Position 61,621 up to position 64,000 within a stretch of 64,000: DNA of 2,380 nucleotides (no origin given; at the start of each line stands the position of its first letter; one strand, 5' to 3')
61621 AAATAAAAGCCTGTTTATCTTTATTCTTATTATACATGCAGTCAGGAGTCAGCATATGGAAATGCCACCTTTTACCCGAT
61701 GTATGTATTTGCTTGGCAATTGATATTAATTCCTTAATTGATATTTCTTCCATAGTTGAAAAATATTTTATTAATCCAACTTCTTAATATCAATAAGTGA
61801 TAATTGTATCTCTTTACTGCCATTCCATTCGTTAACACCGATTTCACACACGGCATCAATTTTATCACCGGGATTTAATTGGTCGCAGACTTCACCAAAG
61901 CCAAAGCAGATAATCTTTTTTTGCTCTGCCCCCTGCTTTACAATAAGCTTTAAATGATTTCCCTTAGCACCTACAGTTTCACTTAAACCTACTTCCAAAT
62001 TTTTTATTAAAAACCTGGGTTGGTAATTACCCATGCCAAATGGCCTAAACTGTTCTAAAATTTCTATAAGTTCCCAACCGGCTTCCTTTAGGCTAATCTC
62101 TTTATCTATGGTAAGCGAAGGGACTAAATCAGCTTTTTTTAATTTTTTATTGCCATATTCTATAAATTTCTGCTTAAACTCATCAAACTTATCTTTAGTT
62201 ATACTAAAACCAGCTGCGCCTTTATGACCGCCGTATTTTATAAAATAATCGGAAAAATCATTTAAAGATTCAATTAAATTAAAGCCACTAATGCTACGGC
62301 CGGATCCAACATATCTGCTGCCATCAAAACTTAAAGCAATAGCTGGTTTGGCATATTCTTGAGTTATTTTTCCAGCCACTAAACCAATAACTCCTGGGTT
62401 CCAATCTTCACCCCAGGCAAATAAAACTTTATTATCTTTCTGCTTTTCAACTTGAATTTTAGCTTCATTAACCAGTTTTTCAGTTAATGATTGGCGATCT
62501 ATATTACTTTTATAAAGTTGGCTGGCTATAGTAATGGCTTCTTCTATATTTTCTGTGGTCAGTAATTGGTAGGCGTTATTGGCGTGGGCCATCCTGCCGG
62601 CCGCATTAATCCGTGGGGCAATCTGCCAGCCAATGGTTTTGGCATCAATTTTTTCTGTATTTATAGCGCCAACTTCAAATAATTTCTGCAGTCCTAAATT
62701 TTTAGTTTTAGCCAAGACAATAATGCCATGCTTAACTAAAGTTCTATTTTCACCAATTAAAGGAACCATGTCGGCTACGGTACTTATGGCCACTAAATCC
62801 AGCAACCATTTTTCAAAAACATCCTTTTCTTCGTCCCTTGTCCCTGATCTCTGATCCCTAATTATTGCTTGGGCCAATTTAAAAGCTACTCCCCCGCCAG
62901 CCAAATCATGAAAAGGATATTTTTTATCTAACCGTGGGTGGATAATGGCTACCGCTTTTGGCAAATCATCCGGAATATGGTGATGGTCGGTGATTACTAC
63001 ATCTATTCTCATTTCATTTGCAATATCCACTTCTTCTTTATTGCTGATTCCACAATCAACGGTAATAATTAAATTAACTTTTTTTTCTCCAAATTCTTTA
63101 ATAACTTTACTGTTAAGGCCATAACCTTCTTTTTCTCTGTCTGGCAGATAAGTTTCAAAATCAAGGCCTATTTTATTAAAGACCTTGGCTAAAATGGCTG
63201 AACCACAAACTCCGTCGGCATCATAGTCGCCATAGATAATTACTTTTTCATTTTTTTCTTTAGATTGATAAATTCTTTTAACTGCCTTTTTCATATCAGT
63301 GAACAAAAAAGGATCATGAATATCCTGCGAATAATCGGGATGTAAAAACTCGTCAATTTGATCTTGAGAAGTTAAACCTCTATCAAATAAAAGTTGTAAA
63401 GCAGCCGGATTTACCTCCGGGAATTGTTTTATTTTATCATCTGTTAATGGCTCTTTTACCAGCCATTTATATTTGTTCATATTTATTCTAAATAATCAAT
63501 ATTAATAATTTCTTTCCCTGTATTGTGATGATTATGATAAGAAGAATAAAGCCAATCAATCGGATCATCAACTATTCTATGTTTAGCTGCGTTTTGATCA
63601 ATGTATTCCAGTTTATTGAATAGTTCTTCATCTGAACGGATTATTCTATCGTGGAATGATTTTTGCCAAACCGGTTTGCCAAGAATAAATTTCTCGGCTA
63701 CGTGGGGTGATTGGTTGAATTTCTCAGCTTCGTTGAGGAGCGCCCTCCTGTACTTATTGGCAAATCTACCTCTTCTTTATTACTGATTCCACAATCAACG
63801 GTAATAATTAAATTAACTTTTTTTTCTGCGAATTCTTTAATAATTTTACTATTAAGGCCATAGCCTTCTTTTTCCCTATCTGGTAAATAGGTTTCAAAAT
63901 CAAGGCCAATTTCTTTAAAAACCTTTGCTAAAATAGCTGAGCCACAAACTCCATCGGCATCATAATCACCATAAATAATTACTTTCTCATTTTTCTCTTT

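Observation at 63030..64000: RAYT/IS200-like transposase remnant fused to a duplicated recJ segment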

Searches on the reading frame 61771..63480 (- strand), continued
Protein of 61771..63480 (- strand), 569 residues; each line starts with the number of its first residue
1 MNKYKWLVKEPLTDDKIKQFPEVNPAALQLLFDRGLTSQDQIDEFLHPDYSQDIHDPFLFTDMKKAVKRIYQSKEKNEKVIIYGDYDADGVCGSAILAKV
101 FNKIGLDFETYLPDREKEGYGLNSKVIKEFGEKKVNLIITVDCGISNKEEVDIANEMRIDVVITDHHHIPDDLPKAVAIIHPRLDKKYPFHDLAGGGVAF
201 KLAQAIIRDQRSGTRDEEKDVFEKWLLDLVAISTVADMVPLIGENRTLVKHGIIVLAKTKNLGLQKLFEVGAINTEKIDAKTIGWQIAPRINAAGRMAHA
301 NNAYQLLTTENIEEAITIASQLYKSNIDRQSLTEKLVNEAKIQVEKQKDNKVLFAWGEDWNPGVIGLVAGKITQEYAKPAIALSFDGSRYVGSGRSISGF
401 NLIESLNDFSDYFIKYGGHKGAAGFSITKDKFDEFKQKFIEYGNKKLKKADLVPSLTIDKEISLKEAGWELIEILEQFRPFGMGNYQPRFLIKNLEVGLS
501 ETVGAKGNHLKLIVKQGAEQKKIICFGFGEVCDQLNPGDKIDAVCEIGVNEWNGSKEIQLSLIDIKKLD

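Call 39: search_solved_structures(query=L001:8671-9255:+, max_evalue=1, show_alignments=2)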
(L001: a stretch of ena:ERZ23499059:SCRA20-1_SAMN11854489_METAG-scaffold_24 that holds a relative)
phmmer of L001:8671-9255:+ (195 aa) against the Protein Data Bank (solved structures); distinct sequences matched with E-value up to 1: 8.
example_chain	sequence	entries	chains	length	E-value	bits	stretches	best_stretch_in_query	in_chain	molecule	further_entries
4er8_A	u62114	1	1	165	4.7e-10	42.9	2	131-182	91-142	TnpArep for protein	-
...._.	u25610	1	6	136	0.036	17.2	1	23-85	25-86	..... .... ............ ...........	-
2f4f_A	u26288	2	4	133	0.053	16.7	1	28-85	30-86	Transposase, putative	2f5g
2fyx_A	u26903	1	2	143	0.06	16.5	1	38-86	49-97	transposase, putative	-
2xo6_A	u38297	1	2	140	0.065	16.3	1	46-86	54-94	TRANSPOSASE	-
2xm3_A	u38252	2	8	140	0.07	16.2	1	46-86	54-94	TRANSPOSASE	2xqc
2xma_A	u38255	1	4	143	0.073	16.2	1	46-86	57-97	TRANSPOSASE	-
4x9e_A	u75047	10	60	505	0.37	13.9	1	78-168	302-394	Deoxyguanosinetriphosphate triphosphohydrolase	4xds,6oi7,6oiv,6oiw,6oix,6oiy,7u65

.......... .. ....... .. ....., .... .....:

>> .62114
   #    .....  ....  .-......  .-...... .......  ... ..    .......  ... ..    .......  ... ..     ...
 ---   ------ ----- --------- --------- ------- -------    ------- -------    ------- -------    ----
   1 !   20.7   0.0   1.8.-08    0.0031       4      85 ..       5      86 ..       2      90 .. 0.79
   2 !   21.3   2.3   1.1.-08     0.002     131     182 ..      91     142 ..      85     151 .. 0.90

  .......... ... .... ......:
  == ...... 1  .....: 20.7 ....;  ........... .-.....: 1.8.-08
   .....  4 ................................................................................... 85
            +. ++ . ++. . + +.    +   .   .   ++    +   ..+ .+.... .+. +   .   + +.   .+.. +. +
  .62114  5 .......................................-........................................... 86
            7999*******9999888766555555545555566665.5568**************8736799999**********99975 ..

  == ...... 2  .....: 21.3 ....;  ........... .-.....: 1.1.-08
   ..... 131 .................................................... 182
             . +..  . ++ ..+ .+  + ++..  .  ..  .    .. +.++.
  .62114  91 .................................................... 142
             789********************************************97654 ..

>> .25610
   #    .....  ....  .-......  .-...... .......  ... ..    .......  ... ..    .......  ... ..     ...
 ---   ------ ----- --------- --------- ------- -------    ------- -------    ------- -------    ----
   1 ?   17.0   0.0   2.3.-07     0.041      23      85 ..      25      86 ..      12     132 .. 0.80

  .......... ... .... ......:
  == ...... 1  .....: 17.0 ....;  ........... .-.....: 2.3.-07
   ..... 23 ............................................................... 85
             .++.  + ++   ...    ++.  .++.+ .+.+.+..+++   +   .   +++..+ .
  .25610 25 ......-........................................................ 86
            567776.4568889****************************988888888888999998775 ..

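Call 55: search_protein_families(library=pfam, proteins=[L001:8671-9255:+, L001:9262-9780:+, L001:8235-8573:+], max_evalue=0.01)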
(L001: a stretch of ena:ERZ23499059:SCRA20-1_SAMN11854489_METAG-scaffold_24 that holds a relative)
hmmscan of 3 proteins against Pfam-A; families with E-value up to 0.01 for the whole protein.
L001:8671-9255:+ (195 aa): 1 family
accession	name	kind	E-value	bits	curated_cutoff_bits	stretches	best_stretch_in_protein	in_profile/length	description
PF01797.21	Y1_Tnp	-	2.7e-11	44.1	23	1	12-93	6-86/121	Transposase IS200 like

L001:9262-9780:+ (173 aa): 1 family
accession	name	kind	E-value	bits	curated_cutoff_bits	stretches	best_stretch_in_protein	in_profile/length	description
PF01368.27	DHH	-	2e-12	47.9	28.1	1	79-152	1-57/125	DHH family, N-terminal domain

L001:8235-8573:+ (113 aa): 0 families

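Call 56: search_protein_families(library=ncbifam, proteins=[L001:8671-9255:+, L001:9262-9780:+], max_evalue=0.01)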
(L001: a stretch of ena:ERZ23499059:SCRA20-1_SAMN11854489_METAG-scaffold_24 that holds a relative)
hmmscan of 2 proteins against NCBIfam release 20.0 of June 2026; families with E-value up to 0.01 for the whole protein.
L001:8671-9255:+ (195 aa): 2 families
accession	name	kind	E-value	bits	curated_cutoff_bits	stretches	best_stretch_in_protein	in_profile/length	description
NF047646.1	REP_Tyr_transpos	equivalog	4.3e-32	111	80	1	4-175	3-146/146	REP-associated tyrosine transposase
NF033573.1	transpos_IS200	equivalog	2.1e-06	28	55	1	17-90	17-89/126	IS200/IS605 family transposase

L001:9262-9780:+ (173 aa): 5 families
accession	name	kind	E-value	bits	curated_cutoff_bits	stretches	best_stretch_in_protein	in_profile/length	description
TIGR00644.1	recJ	equivalog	9.9e-43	146.2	396.9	1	24-153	2-130/546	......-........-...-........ exonuclease RecJ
NF008290.0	PRK11070.1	equivalog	1.9e-17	63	900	1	19-153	17-148/577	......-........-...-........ exonuclease RecJ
NF053576.1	RecJ_archaeal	equivalog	1e-05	24.6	360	1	72-150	6-78/452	RecJ family nuclease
NF040701.1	RecJ_Meth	equivalog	0.00053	18.9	550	1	74-149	4-72/449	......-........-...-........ exonuclease RecJ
NF006405.0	PRK08652.1-3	equivalog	0.0044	16.3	455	1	62-109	67-114/367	acetylornithine deacetylase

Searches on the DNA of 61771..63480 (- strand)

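Call 63: search_rna_families(source=L001, start=8000, end=10500, threshold=evalue, max_evalue=1)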
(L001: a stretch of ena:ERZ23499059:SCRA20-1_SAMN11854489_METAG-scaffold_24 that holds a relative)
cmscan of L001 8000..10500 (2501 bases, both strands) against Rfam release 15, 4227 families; matches with E-value up to 1: 3.
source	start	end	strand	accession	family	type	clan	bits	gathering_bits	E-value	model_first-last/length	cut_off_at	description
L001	8572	8637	+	RF02551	DapZ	Cis-reg;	-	23.3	56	0.41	1-78/78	no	ABC transporter regulator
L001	8604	8735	-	RF00082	SraG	Gene; sRNA;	-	23.2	50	0.43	1-177/177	no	SraG RNA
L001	10240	10339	-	RF00392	SNORA5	Gene; snRNA; snoRNA; HACA-box;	CL00024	19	30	0.63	1-134/134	no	Small nucleolar RNA SNORA5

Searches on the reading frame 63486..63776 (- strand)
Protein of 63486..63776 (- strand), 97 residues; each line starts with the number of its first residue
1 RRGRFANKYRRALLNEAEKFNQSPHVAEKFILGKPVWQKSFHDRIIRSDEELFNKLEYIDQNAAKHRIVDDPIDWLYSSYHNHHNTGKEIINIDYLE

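Call 5: search_protein_families(library=pfam, proteins=[window:63486-63776:-], max_evalue=1)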
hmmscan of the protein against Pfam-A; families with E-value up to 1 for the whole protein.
seq(97 aa): 0 families

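Call 6: search_protein_families(library=ncbifam, proteins=[window:63486-63776:-], max_evalue=1)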
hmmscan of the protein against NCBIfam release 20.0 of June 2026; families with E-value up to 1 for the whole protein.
seq(97 aa): 1 family
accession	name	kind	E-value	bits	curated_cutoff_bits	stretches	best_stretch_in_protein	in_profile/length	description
NF047646.1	REP_Tyr_transpos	equivalog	1.2e-11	44.7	80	1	33-78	101-146/146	REP-associated tyrosine transposase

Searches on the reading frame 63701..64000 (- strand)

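Call 5: search_protein_families(library=pfam, proteins=[window:63701-64000:-], max_evalue=1)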
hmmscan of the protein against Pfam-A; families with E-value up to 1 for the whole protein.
seq(100 aa): 2 families
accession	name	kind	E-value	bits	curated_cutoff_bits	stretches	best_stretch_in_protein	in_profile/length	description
PF01368.27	DHH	-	6.2e-13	49.6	28.1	1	6-79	1-57/125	DHH family, N-terminal domain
PF14336.11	GLUCM-like_C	-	0.2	11.5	27.9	1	14-63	52-94/291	D-glutamate cyclase-like, C-terminal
